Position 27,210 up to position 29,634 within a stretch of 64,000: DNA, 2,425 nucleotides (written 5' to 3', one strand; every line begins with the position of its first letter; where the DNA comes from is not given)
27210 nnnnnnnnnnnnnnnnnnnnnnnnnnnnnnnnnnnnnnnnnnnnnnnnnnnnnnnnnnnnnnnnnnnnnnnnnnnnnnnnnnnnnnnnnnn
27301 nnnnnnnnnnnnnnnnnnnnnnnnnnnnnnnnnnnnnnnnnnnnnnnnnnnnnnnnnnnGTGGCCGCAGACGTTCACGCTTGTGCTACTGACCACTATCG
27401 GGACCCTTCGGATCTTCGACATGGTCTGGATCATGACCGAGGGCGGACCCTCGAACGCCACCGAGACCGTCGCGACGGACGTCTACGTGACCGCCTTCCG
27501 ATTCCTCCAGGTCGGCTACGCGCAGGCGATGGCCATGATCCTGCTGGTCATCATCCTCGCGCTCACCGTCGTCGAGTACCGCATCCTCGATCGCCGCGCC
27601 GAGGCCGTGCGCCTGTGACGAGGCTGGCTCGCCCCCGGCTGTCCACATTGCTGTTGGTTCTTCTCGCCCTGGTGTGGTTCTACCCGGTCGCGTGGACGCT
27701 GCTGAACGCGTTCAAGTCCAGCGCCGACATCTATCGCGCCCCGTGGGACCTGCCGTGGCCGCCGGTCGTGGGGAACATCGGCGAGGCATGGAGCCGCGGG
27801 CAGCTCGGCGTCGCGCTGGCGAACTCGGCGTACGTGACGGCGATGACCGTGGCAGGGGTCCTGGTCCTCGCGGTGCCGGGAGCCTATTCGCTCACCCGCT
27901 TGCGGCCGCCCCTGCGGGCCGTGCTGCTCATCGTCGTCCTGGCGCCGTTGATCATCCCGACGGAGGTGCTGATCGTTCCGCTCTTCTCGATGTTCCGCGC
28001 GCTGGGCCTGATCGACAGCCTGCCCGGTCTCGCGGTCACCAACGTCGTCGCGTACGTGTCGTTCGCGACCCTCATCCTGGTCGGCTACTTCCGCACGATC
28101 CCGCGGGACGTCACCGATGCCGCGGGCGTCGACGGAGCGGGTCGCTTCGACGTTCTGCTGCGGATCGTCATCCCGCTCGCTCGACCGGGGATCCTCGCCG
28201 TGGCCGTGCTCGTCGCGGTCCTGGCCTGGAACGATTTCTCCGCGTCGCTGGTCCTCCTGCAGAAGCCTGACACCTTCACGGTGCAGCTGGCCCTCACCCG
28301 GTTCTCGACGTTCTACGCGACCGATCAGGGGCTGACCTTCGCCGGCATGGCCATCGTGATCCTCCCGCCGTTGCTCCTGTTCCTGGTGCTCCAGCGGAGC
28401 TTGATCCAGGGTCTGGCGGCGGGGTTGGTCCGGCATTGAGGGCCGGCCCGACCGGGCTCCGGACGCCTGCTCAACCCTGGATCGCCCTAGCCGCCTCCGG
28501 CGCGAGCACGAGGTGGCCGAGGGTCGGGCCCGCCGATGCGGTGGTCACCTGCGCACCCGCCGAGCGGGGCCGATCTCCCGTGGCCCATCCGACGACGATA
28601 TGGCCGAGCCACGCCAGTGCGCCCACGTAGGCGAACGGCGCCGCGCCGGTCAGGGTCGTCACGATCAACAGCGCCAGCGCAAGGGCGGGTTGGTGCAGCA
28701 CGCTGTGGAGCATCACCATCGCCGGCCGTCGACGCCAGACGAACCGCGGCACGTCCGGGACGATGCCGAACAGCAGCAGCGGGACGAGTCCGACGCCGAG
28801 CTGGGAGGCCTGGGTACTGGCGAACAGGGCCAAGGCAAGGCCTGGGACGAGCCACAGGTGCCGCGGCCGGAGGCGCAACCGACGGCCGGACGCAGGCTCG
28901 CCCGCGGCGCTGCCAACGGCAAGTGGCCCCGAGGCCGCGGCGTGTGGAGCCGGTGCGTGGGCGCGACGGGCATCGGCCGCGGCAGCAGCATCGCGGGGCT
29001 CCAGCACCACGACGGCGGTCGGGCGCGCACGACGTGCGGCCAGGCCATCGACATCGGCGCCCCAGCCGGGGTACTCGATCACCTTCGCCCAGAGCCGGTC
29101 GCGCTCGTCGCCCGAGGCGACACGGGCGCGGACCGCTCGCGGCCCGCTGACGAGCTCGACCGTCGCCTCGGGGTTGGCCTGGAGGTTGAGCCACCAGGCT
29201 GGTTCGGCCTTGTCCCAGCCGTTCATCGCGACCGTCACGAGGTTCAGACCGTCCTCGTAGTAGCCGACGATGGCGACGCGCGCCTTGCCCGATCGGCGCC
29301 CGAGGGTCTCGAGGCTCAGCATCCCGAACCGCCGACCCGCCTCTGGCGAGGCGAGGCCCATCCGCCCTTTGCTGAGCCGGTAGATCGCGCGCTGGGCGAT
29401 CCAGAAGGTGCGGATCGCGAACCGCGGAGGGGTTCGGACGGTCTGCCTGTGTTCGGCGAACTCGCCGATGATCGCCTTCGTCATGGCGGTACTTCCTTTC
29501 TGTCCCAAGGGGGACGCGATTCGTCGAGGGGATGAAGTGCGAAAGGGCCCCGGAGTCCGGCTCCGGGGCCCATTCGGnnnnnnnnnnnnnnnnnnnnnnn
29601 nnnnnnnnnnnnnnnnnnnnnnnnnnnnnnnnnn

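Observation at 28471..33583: Candidate accessory module: LAL regulator, then unknown 96-aa protein, DUF4386 membrane protein, and an F420-nitroreductase/DUF4260 fusion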

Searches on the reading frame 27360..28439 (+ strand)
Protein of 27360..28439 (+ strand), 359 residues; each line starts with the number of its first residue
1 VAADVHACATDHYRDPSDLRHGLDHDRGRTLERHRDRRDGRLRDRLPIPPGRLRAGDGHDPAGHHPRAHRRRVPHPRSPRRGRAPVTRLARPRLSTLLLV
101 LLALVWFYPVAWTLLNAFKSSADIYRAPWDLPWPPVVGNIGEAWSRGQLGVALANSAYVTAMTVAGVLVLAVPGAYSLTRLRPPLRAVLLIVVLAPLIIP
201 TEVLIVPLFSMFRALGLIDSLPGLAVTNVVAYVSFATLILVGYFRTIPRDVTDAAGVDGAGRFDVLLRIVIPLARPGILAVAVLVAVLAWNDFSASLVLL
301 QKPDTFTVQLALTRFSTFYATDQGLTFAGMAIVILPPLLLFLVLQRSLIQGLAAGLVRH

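Call 30: search_protein_families(library=pfam, proteins=[window:27360-28439:+], max_evalue=0.0001)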
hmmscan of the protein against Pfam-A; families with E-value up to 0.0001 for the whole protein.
window:27360-28439:+ (359 aa): 1 family
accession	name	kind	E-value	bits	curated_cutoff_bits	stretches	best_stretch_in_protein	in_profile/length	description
PF00528.27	BPD_transp_1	-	1.5e-15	57.9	26.4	1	178-350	8-180/184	Binding-protein-dependent transport system inner membrane component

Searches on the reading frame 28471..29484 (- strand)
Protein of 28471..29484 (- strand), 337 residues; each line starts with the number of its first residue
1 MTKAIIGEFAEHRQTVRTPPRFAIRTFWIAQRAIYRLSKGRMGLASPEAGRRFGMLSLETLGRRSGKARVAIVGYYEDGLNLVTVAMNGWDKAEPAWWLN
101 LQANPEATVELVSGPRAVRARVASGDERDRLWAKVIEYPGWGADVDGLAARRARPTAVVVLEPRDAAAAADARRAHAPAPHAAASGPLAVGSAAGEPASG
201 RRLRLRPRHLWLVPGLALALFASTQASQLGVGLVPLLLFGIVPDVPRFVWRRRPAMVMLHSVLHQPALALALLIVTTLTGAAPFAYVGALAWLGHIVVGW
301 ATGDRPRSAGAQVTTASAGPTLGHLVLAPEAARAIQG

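Call 5: search_protein_families(library=pfam, proteins=[window:28471-29484:-], max_evalue=0.01)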
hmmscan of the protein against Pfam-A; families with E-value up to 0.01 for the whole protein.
window:28471-29484:- (337 aa): 1 family
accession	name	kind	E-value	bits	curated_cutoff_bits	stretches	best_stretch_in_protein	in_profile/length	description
PF04075.20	F420H2_quin_red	-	8.3e-18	65.2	22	1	34-162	8-129/130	F420H(2)-dependent quinone reductase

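Call 6: search_protein_families(library=ncbifam, proteins=[window:28471-29484:-], max_evalue=0.01)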
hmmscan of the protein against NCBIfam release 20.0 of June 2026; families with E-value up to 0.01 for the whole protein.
window:28471-29484:- (337 aa): 1 family
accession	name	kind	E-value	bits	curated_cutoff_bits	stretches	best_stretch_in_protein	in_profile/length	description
TIGR00026.1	hi_GC_TIGR00026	subfamily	1.9e-19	70.4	46.35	1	55-161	9-110/111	nitroreductase family deazaflavin-dependent oxidoreductase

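Call 38: find_homologous_proteins(query=window:28471-29484:-, max_evalue=0.001)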
Query window:28471-29484:- (337 aa): 333 proteins with E <= 0.001 among 8000 candidates; the best 120 are listed.
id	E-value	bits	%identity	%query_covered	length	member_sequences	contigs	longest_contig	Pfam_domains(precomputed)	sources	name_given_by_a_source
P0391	7.9e-213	724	99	100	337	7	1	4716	PF04075.21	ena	-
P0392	6.1e-180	616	86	100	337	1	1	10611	PF04075.21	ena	-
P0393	2.4e-144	499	69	99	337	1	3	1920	PF04075.21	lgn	-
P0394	3.9e-139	482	69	98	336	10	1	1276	PF04075.21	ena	-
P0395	2.0e-138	480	68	98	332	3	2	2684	PF04075.21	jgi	jgi:deazaflavin-dependent oxidoreductase (nitroreductase family)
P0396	1.5e-137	477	68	99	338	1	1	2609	PF04075.21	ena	-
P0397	7.1e-136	471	68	99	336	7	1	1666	PF04075.21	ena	-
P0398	1.2e-135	470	67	98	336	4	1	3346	PF04075.21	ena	-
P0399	1.3e-135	470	69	99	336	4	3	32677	PF04075.21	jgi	jgi:deazaflavin-dependent oxidoreductase (nitroreductase family)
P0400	1.8e-134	467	67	99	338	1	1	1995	PF04075.21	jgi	jgi:deazaflavin-dependent oxidoreductase (nitroreductase family)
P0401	2.9e-134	466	67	99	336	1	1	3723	PF04075.21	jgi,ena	jgi:deazaflavin-dependent oxidoreductase (nitroreductase family)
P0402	6.6e-134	465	70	92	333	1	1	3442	PF04075.21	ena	-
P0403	4.3e-133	462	66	99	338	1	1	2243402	PF04075.21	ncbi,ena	-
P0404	1.6e-132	460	65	98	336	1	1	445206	PF04075.21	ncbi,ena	-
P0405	3.0e-132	459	65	100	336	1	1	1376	PF04075.21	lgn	-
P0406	1.7e-131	457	66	99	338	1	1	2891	PF04075.21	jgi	jgi:F420H(2)-dependent quinone reductase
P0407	2.4e-131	456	68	93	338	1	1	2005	PF04075.21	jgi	jgi:F420H(2)-dependent quinone reductase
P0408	5.7e-128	445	67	92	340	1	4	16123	PF04075.21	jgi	jgi:deazaflavin-dependent oxidoreductase (nitroreductase family)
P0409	1.2e-123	431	66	94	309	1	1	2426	PF04075.21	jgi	jgi:F420H(2)-dependent quinone reductase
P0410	4.2e-122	426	62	99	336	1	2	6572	PF04075.21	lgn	-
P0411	3.0e-121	423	62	99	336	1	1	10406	PF04075.21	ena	-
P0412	1.2e-115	405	63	93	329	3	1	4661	PF04075.21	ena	-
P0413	2.2e-113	397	58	99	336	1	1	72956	PF04075.21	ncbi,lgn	-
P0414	1.3e-112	395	60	92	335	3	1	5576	PF04075.21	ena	-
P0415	3.2e-112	393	59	94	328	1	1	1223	PF04075.21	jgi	jgi:F420H(2)-dependent quinone reductase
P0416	1.2e-111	392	60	95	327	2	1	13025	PF04075.21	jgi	jgi:deazaflavin-dependent oxidoreductase (nitroreductase family)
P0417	1.1e-109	385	58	95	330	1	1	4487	PF04075.21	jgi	jgi:deazaflavin-dependent oxidoreductase (nitroreductase family)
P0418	1.3e-109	385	59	92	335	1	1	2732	PF04075.21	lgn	-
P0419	1.7e-108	381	57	95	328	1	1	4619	PF04075.21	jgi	jgi:F420H(2)-dependent quinone reductase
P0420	5.4e-108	380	58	91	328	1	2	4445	PF04075.21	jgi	jgi:F420H(2)-dependent quinone reductase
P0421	1.3e-107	378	65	84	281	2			PF04075.21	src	-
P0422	9.9e-105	369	59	88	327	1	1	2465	PF04075.21,PF14079.12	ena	-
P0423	7.2e-101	356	56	90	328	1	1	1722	PF04075.21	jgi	jgi:deazaflavin-dependent oxidoreductase (nitroreductase family)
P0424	2.1e-97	345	57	91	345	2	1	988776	PF04075.21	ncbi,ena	-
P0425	3.2e-97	344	58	91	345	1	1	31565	PF04075.21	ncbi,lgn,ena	-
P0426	4.3e-97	344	58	89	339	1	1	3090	PF04075.21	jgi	-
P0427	6.2e-97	343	57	89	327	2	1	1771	PF04075.21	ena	-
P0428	1.4e-96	342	57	91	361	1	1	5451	PF04075.21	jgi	jgi:deazaflavin-dependent oxidoreductase (nitroreductase family)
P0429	6.1e-95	337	55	92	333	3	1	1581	PF04075.21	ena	-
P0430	2.6e-94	335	56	87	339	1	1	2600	PF04075.21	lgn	-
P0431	3.1e-94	334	55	95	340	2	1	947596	PF04075.21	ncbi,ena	-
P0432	4.8e-94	334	54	94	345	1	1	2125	PF04075.21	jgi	jgi:deazaflavin-dependent oxidoreductase (nitroreductase family)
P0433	8.7e-94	333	57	88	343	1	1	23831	PF04075.21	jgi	jgi:F420H(2)-dependent quinone reductase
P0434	2.1e-93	332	56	91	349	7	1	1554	PF04075.21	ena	-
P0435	2.1e-93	332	54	88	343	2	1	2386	PF04075.21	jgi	jgi:deazaflavin-dependent oxidoreductase (nitroreductase family)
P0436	4.4e-93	331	54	94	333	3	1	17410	PF04075.21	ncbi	-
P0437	2.2e-92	328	56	89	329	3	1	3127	PF04075.21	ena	-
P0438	2.2e-92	328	54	89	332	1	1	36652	PF04075.21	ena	-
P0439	3.0e-92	328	54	89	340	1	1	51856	PF04075.21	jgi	jgi:deazaflavin-dependent oxidoreductase (nitroreductase family)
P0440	3.7e-92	328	54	95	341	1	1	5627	PF04075.21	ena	-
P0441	4.6e-92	327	55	88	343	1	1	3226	PF04075.21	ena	-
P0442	6.3e-92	327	53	88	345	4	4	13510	PF04075.21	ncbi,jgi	jgi:deazaflavin-dependent oxidoreductase (nitroreductase family)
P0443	1.4e-91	326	54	94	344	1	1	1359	PF04075.21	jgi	jgi:deazaflavin-dependent oxidoreductase (nitroreductase family)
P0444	4.0e-91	324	52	91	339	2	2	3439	PF04075.21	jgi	jgi:deazaflavin-dependent oxidoreductase (nitroreductase family)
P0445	4.4e-91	324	55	89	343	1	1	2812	PF04075.21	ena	-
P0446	6.9e-91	323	54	88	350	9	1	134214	PF04075.21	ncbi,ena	-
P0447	1.4e-90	322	54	88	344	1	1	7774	PF04075.21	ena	-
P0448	1.5e-90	322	56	89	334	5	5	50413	PF04075.21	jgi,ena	-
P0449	1.6e-90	322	53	88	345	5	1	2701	PF04075.21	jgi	jgi:deazaflavin-dependent oxidoreductase (nitroreductase family)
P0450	3.1e-90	321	54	89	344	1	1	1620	PF04075.21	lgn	-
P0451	4.4e-90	321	52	90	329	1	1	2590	PF04075.21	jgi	jgi:deazaflavin-dependent oxidoreductase (nitroreductase family)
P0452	5.2e-90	320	54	89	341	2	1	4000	PF04075.21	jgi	jgi:deazaflavin-dependent oxidoreductase (nitroreductase family)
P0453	5.5e-90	320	55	89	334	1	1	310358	PF04075.21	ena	-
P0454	6.0e-90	320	56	89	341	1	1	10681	PF04075.21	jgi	jgi:deazaflavin-dependent oxidoreductase (nitroreductase family)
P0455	7.4e-90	320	56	89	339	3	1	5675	PF04075.21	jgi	jgi:deazaflavin-dependent oxidoreductase (nitroreductase family)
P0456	1.1e-89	319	54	88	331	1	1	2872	PF04075.21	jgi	jgi:F420H(2)-dependent quinone reductase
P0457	1.5e-89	319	55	94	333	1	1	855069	PF04075.21,PF14079.12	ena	-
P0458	1.5e-89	319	55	91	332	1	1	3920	PF04075.21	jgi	jgi:F420H(2)-dependent quinone reductase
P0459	2.9e-89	318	56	89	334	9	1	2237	PF04075.21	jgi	jgi:deazaflavin-dependent oxidoreductase (nitroreductase family)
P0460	3.2e-89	318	53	89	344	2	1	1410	PF04075.21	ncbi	-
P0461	4.4e-89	317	54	88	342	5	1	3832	PF04075.21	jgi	jgi:F420H(2)-dependent quinone reductase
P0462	5.1e-89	317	54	94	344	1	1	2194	PF04075.21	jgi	jgi:F420H(2)-dependent quinone reductase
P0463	5.9e-89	317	54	90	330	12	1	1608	PF04075.21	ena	-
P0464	1.3e-88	316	54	88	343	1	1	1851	PF04075.21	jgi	jgi:deazaflavin-dependent oxidoreductase (nitroreductase family)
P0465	1.7e-88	315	50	89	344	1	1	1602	PF04075.21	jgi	jgi:deazaflavin-dependent oxidoreductase (nitroreductase family)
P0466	2.1e-88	315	55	89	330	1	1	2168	PF04075.21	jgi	jgi:deazaflavin-dependent oxidoreductase (nitroreductase family)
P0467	2.2e-88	315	51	91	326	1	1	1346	PF04075.21,PF14079.12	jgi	jgi:F420H(2)-dependent quinone reductase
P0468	2.8e-88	315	50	89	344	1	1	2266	PF04075.21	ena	-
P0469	6.3e-88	314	54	88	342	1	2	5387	PF04075.21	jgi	jgi:deazaflavin-dependent oxidoreductase (nitroreductase family)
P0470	6.6e-88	314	54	87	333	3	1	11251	PF04075.21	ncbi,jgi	jgi:F420H(2)-dependent quinone reductase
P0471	7.2e-88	313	53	87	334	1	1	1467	PF04075.21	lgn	-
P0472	7.2e-88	313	53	93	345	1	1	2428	PF04075.21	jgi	jgi:deazaflavin-dependent oxidoreductase (nitroreductase family)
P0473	9.0e-88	313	54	85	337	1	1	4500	PF04075.21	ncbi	-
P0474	1.3e-87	313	55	83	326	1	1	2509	PF04075.21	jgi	jgi:deazaflavin-dependent oxidoreductase (nitroreductase family)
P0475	1.4e-87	312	54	91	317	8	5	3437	PF04075.21,PF14079.12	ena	-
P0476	3.8e-87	311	51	90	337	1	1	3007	PF04075.21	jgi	jgi:deazaflavin-dependent oxidoreductase (nitroreductase family)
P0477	5.2e-87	311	53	86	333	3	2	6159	PF04075.21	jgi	jgi:deazaflavin-dependent oxidoreductase (nitroreductase family)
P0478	5.5e-87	311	65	66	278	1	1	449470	PF04075.21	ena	-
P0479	6.3e-87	310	53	98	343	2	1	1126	PF04075.21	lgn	-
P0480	9.3e-87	310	52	96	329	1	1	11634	PF04075.21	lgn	-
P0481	1.1e-86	309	52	89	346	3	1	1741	PF04075.21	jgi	-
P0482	2.2e-86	309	53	88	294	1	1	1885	PF04075.21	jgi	jgi:deazaflavin-dependent oxidoreductase (nitroreductase family)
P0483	2.4e-86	308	51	88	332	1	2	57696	PF04075.21,PF14079.12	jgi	jgi:deazaflavin-dependent oxidoreductase (nitroreductase family)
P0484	2.5e-86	308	52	88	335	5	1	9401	PF04075.21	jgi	jgi:deazaflavin-dependent oxidoreductase (nitroreductase family)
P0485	2.7e-86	308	53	88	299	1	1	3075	PF04075.21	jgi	jgi:deazaflavin-dependent oxidoreductase (nitroreductase family)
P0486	4.8e-86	307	52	89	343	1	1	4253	PF04075.21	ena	-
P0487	9.4e-86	306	53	88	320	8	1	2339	PF04075.21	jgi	jgi:F420H(2)-dependent quinone reductase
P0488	9.6e-86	306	55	89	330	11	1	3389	PF04075.21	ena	-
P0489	1.4e-85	306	54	90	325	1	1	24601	PF04075.21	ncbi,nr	ncbi:MAG TPA: nitroreductase family deazaflavin-dependent oxidoreductase [Candidatus Limnocylindrale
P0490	4.3e-85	304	52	88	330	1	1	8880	PF04075.21,PF14079.12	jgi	jgi:deazaflavin-dependent oxidoreductase (nitroreductase family)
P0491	4.5e-85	304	58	80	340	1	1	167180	PF04075.21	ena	-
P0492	5.8e-85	304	53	91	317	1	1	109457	PF04075.21,PF14079.12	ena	-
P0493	7.9e-85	303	52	88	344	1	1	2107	PF04075.21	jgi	jgi:F420H(2)-dependent quinone reductase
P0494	8.9e-85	303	56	88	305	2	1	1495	PF04075.21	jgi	jgi:deazaflavin-dependent oxidoreductase (nitroreductase family)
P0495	1.0e-84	303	53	86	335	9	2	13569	PF04075.21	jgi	jgi:deazaflavin-dependent oxidoreductase (nitroreductase family)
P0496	1.0e-84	303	52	87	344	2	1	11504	PF04075.21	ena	-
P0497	3.0e-84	302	51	91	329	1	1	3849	PF04075.21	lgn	-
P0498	3.3e-84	301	55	85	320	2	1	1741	PF04075.21,PF14079.12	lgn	-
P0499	4.7e-84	301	54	85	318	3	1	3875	PF04075.21,PF14079.12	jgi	jgi:deazaflavin-dependent oxidoreductase (nitroreductase family)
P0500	6.4e-84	300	53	88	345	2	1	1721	PF04075.21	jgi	jgi:deazaflavin-dependent oxidoreductase (nitroreductase family)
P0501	8.5e-84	300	55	88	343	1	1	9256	PF04075.21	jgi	-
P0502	1.0e-83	300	51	92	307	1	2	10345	PF04075.21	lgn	-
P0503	1.2e-83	300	55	86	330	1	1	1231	PF04075.21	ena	-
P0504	1.2e-83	300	51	88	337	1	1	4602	PF04075.21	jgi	jgi:deazaflavin-dependent oxidoreductase (nitroreductase family)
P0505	1.6e-83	299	55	88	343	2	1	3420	PF04075.21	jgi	-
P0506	1.7e-83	299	54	88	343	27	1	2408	PF04075.21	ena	-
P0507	2.1e-83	299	50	88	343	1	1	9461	PF04075.21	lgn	-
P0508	3.9e-83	298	54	85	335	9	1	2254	PF04075.21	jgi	jgi:deazaflavin-dependent oxidoreductase (nitroreductase family)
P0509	5.4e-83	297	53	86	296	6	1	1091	PF04075.21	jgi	jgi:deazaflavin-dependent oxidoreductase (nitroreductase family)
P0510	1.7e-82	296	52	86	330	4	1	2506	PF04075.21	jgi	jgi:deazaflavin-dependent oxidoreductase (nitroreductase family)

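Call 41: search_protein_families(library=pfam, alignment_id=A3, max_evalue=0.01)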
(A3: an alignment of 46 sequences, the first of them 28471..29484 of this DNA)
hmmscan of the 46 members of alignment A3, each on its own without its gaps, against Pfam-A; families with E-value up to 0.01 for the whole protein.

A. member 1, window:28471-29484:- (337 aa): 1 family
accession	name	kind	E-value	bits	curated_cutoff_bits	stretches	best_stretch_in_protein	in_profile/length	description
PF04075.20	F420H2_quin_red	-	8.3e-18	65.2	22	1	34-162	8-129/130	F420H(2)-dependent quinone reductase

B. families by the number of members that match (of 46 scanned): 2 families
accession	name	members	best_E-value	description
PF04075.20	F420H2_quin_red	46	5.5e-21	F420H(2)-dependent quinone reductase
PF14079.11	DUF4260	24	1.9e-07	Domain of unknown function (DUF4260)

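Call 56: search_protein_families(library=padloc, proteins=[window:28471-29484:-], max_evalue=0.001)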
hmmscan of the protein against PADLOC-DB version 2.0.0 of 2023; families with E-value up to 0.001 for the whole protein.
window:28471-29484:- (337 aa): 0 families

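Call 62: search_solved_structures(query=window:28471-29484:-, max_evalue=0.01)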
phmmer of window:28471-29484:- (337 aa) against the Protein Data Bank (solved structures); distinct sequences matched with E-value up to 0.01: 10.
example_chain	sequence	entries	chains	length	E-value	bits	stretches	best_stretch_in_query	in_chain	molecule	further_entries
3r5p_A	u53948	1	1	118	2.8e-10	43.5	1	55-141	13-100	Deazaflavin-dependent nitroreductase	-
3r5r_A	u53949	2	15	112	2.8e-10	43.5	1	56-141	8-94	Deazaflavin-dependent nitroreductase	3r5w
3r5l_A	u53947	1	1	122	3e-10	43.4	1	55-141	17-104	Deazaflavin-dependent nitroreductase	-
8d4w_A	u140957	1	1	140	2.6e-09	40.3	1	58-138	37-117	Cell entry (Mce) related family protein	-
3r5y_A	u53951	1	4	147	2.4e-07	33.9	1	46-153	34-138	Putative uncharacterized protein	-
4y9i_A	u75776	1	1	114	2.8e-07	33.6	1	58-141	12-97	Mycobacterium tuberculosis paralogous family 11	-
6wta_A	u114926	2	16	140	4.3e-07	33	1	58-141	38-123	Uncharacterized protein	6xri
3h96_A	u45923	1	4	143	5.4e-06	29.4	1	54-146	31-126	F420-H2 Dependent Reductase A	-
3r5z_A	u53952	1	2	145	0.0019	21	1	56-164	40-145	Putative uncharacterized protein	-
7kl8_A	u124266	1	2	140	0.0026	20.6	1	55-141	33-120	Deazaflavin-dependent nitroreductase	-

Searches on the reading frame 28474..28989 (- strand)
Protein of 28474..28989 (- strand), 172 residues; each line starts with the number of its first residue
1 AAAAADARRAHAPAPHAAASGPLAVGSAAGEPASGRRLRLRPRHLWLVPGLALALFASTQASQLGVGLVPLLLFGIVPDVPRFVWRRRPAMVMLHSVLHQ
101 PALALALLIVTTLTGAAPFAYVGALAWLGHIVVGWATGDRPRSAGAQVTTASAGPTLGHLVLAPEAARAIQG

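Call 7: search_protein_families(library=pfam, proteins=[window:28474-28989:-], max_evalue=10)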
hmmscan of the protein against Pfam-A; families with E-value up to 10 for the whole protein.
seq(172 aa): 2 families
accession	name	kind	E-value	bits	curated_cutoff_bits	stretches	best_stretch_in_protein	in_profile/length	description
PF14102.11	Caps_synth_CapC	-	0.084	13.7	27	1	47-135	21-105/119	Capsule biosynthesis CapC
PF14079.11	DUF4260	-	0.1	13.1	27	1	51-133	9-91/113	Domain of unknown function (DUF4260)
